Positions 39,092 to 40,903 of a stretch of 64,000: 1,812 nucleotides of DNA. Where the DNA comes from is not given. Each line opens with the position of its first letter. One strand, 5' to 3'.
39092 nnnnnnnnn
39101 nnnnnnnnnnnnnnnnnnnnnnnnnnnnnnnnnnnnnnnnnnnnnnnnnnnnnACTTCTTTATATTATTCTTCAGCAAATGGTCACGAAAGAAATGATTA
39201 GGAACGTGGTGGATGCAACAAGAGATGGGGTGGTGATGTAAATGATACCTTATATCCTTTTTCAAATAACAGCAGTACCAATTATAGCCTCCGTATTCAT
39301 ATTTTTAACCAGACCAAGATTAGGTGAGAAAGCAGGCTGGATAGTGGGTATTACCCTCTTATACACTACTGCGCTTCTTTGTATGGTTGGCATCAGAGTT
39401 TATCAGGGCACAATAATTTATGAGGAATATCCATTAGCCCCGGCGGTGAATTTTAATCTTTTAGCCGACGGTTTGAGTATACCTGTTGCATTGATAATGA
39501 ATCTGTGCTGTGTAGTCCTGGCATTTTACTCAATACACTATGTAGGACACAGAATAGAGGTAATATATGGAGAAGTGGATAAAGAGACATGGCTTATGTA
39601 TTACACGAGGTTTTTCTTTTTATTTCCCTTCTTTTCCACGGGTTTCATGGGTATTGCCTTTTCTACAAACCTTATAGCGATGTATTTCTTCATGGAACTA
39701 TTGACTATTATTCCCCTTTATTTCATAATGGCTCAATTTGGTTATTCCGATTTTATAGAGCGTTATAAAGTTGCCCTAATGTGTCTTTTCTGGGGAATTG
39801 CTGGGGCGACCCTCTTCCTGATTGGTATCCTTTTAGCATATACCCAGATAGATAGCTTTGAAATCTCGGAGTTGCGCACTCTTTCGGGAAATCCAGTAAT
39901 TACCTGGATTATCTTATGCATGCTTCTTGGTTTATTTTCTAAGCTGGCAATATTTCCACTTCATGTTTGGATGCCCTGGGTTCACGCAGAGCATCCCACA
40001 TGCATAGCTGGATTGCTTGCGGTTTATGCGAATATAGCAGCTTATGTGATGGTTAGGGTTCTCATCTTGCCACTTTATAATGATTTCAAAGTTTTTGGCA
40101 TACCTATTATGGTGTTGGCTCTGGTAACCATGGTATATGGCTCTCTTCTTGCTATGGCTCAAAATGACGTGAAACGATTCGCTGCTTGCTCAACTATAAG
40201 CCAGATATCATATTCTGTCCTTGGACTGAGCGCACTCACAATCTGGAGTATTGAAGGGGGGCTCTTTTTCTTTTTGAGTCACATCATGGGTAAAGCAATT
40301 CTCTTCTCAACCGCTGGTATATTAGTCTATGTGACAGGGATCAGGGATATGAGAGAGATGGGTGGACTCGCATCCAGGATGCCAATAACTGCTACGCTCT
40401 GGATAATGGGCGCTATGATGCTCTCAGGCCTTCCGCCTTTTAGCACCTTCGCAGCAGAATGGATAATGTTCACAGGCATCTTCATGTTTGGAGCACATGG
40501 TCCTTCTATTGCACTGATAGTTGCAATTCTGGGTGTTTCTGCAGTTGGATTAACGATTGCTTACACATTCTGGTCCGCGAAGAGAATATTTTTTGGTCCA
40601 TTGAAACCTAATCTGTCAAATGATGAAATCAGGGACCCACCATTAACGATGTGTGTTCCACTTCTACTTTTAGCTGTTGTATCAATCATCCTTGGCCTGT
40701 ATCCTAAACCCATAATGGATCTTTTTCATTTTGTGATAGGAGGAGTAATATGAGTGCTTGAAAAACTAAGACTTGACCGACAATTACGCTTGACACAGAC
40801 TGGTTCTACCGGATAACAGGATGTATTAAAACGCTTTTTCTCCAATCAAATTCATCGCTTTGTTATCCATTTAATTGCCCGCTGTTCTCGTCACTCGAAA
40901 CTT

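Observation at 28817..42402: Two paralogous KaiC-like two-domain ATPases embedded in the antiporter clusters, with a conversion-like identical DNA tract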

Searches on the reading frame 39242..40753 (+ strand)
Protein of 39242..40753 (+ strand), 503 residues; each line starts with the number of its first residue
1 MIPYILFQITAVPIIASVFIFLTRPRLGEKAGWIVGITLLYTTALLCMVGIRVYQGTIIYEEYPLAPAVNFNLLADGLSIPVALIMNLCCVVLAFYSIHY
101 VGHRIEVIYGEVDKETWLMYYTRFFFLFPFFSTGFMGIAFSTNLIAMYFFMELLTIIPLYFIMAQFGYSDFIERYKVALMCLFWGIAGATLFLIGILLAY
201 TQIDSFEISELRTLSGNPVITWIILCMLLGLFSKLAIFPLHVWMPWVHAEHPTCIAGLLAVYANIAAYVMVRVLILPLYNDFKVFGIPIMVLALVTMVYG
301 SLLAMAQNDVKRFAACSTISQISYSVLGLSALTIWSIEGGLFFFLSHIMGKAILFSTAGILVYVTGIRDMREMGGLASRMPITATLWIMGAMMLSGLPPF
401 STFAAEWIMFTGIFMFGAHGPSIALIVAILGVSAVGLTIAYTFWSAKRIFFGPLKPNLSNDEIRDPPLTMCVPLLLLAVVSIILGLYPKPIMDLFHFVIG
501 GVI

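Call 10: search_protein_families(library=pfam, proteins=[window:39242-40753:+], max_evalue=0.001)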
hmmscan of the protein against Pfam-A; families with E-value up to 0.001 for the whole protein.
window:39242-40753:+ (503 aa): 1 family
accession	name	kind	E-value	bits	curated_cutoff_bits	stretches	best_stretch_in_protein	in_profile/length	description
PF00361.26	Proton_antipo_M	-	1.7e-47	162.5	21.5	1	141-418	1-280/294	NADH:quinone oxidoreductase/Mrp antiporter, TM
